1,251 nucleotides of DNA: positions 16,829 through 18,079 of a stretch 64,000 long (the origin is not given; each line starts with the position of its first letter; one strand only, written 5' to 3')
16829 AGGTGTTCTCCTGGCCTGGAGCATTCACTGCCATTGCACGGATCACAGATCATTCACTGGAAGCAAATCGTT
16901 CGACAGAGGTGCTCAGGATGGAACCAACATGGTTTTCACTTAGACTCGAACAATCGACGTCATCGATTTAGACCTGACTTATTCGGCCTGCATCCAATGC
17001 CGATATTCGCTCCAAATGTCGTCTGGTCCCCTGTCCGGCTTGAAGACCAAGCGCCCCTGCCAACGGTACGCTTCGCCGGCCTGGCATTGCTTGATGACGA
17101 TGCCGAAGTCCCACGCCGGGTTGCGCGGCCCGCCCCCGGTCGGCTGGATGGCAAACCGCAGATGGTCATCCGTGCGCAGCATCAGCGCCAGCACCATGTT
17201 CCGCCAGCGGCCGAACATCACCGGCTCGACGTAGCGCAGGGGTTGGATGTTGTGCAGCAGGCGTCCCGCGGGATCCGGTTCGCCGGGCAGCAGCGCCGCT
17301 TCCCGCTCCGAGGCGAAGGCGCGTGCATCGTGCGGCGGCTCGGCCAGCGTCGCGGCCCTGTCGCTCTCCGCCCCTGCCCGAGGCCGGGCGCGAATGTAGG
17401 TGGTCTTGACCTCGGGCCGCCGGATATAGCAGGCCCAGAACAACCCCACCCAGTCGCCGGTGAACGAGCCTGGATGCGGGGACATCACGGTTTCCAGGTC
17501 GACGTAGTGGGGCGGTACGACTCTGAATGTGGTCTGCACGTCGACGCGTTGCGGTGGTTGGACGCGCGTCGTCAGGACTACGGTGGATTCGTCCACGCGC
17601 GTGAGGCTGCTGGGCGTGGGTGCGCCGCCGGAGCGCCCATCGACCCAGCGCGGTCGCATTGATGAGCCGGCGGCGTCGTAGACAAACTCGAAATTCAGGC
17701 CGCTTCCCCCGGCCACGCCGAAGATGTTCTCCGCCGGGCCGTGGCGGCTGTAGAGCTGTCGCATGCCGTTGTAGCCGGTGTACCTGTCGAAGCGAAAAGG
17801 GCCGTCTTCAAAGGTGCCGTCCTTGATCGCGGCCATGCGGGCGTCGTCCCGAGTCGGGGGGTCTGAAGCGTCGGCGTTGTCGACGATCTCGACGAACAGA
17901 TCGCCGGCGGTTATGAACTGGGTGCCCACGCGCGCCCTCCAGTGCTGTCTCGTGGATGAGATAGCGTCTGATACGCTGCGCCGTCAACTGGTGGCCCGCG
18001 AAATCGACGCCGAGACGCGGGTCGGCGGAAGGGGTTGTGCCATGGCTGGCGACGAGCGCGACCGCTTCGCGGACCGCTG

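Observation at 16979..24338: Tandem ~600-aa paralogs of unknown function with a divergent partner gene, followed by an Eis-like GNAT and a sulfatase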

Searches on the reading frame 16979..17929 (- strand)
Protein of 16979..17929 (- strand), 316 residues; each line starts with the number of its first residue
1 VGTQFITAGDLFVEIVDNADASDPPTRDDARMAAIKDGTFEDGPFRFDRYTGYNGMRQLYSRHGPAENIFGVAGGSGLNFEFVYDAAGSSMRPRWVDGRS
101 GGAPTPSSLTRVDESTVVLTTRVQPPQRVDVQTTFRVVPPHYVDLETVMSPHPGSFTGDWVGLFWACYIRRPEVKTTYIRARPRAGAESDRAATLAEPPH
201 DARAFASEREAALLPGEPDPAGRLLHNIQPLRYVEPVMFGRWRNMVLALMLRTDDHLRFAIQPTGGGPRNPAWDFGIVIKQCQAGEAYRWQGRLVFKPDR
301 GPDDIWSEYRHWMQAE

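Call 8: search_protein_families(library=pfam, proteins=[window:16979-17929:-], max_evalue=1)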
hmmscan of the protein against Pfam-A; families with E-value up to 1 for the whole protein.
window:16979-17929:- (316 aa): 0 families

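Call 15: search_protein_families(library=ncbifam, proteins=[window:16979-17929:-], max_evalue=0.01)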
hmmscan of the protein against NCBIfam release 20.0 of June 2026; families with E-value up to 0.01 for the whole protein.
window:16979-17929:- (316 aa): 0 families

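Call 31: find_homologous_proteins(query=window:16979-17929:-, max_evalue=0.001)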
Query window:16979-17929:- (316 aa): 49 proteins with E <= 0.001 among 4426 candidates.
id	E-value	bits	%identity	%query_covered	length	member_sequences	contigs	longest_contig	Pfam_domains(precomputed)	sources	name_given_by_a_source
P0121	2.4e-191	654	87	99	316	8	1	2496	-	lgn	-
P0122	3.0e-191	653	86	100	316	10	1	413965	-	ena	-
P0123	2.4e-188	644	86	100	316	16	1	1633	-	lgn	-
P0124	8.7e-188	642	85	100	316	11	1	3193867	-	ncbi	-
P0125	5.9e-186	636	85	100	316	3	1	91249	-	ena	-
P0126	6.4e-186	636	84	100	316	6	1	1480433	-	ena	-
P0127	3.1e-175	601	81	99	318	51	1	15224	-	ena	-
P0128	2.9e-157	542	71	99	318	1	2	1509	-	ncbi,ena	-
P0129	7.3e-157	540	71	100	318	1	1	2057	-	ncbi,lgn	-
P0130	4.9e-146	505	68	99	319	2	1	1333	-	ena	-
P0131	1.1e-123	431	60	100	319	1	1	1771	-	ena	-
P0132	8.5e-120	418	59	99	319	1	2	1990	-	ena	-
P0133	2.1e-114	401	56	100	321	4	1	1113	-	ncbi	-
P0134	3.3e-114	400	85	63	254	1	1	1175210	-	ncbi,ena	-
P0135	6.5e-112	392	55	99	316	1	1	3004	-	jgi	jgi:hypothetical protein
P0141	6.2e-105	370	52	99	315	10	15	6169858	-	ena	-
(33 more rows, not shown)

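Call 33: find_encoding_contigs(protein=P0141, flank=8000, max_places=2)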
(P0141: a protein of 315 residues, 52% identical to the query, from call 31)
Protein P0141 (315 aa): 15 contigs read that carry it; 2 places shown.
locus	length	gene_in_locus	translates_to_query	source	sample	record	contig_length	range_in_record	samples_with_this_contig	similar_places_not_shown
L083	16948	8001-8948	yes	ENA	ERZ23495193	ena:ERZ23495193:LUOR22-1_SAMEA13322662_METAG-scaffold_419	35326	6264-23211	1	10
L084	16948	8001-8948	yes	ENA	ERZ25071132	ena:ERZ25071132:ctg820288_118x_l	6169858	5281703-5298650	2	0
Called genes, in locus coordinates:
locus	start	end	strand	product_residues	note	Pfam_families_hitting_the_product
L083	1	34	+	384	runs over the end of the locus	PF13439:Glyco_transf_4, PF13579:Glyco_trans_4_4, PF20706:GT4-conflict, PF00534:Glycos_transf_1, PF13692:Glyco_trans_1_4, PF13524:Glyco_trans_1_2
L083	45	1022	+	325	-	PF00005:ABC_tran, PF02463:SMC_N (weak), PF13304:AAA_21 (weak), PF08352:oligo_HPY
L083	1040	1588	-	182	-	PF13424:TPR_12 (weak), PF13432:TPR_16, PF13414:TPR_11 (weak), PF00515:TPR_1, PF13424:TPR_12, PF13414:TPR_11, PF00515:TPR_1, PF07719:TPR_2, +10 more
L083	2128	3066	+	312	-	PF00892:EamA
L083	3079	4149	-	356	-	PF00296:Bac_luciferase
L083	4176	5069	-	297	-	PF00248:Aldo_ket_red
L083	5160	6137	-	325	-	PF03786:UxuA, PF01261:AP_endonuc_2, PF03786:UxuA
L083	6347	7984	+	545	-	PF02776:TPP_enzyme_N, PF00205:TPP_enzyme_M, PF02775:TPP_enzyme_C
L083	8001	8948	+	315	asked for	-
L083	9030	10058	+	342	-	PF00107:ADH_zinc_N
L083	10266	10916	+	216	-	PF13085:Fer2_3 (weak), PF01799:Fer2_2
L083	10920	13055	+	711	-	PF01315:Ald_Xan_dh_C, PF02738:MoCoBD_1, PF20256:MoCoBD_2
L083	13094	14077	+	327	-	PF00941:FAD_binding_5, PF03450:CO_deh_flav_C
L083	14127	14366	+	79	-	-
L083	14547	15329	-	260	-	-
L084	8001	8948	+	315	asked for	-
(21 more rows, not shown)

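Call 62: predict_structure(alignment_id=A4)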
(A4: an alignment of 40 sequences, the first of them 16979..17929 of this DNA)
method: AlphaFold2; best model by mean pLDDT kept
length: 316 residues; sequences in the alignment: 40
mean_pLDDT: 89.3   pTM: 0.90
mean pLDDT of the five models: 89.3, 88.0, 87.3, 87.1, 85.9
residues with pLDDT >= 90: 199; 70-90: 96; 50-70: 21; < 50: 0
segments of 3 or more residues with pLDDT < 50: none
pLDDT, mean of each block of 10 residues (from residue 1): 90 91 61 75 73 88 92 77 88 87 90 98 90 98 98 87 94 92 86 89 94 93 92 96 97 97 77 95 94 98 96 85
secondary structure, 60 per line:
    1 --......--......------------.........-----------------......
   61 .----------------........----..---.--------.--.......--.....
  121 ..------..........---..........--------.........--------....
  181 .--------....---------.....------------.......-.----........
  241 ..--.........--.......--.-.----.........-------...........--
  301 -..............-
elements in order: E3-8 E11-16 H29-37 E55-61 E78-85 E107-113 E116-122 E129-138 E142-151 E160-168 E177-181 E190-193 E203-207 H220-226 E233-242 E245-253 E256-262 E272-280 E288-298 H302-315

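Call 67: fold_search(model_id=the predicted structure, library=pdb)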
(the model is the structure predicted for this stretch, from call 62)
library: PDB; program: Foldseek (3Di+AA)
matches with E <= 10: 1101; with E <= 0.001: 71
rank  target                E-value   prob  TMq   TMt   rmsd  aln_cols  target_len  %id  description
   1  3nre_A                4.7e-08  1.00  0.45  0.49   9.4       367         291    8  Crystal structure of a Putative aldose 1-epimerase (b2544) from ESCHERICHIA COLI K12 at 1.59 A resolution (released 2010-09-15)
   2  3k25_A                1.5e-07  1.00  0.46  0.50   7.9       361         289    8  Crystal Structure of Slr1438 protein from Synechocystis sp. PCC 6803, Northeast Structural Genomics Consortium Target  (released 2009-10-13)
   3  3wvf_B                3.0e-07  1.00  0.45  0.34   7.2       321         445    9  Crystal structure of YidC from Escherichia coli (released 2014-12-17)
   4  6sd0_A                4.2e-07  1.00  0.44  0.15   8.3       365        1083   12  Structure of beta-galactosidase from Thermotoga maritima. (released 2020-01-15)
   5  8ho7_A                4.5e-07  1.00  0.42  0.18   8.7       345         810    9  The cryo-EM structure of cellobiose phosphorylase from Clostridium thermocellum (released 2023-12-13)
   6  3bs6_A                6.2e-07  1.00  0.49  0.58   6.7       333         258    8  1.8 Angstrom crystal structure of the periplasmic domain of the membrane insertase YidC (released 2008-02-12)
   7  6al2_B                6.6e-07  1.00  0.46  0.33   7.0       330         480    8  Crystal structure of E. coli YidC at 2.8 A resolution (released 2018-11-07)
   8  8x1b                  7.8e-07  1.00  0.46  0.24   6.7       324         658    9  Cryo-EM structure of FpGalactosaminidase from Flavonifractor plautii in apo state (released 2024-11-13)
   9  3wvf_A                8.2e-07  1.00  0.49  0.36   5.4       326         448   10  Crystal structure of YidC from Escherichia coli (released 2014-12-17)
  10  5mg3_C                9.2e-07  1.00  0.49  0.36   6.2       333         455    9  EM fitted model of bacterial holo-translocon (released 2016-12-28)
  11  3bs6_B                1.1e-06  1.00  0.49  0.57   5.7       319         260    9  1.8 Angstrom crystal structure of the periplasmic domain of the membrane insertase YidC (released 2008-02-12)
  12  6al2_A                1.1e-06  1.00  0.46  0.33   6.3       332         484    9  Crystal structure of E. coli YidC at 2.8 A resolution (released 2018-11-07)
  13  8ho9_A                1.1e-06  1.00  0.41  0.18   8.6       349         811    8  The cryo-EM structure of cellobiose phosphorylase from Clostridium thermocellum (cysteine-to-serine varient) (released 2023-12-13)
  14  3blc_B                1.6e-06  1.00  0.48  0.53   8.3       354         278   10  Crystal structure of the periplasmic domain of the Escherichia Coli YIDC (released 2007-12-25)
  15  3blc_A                1.9e-06  1.00  0.49  0.54   6.2       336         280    9  Crystal structure of the periplasmic domain of the Escherichia Coli YIDC (released 2007-12-25)
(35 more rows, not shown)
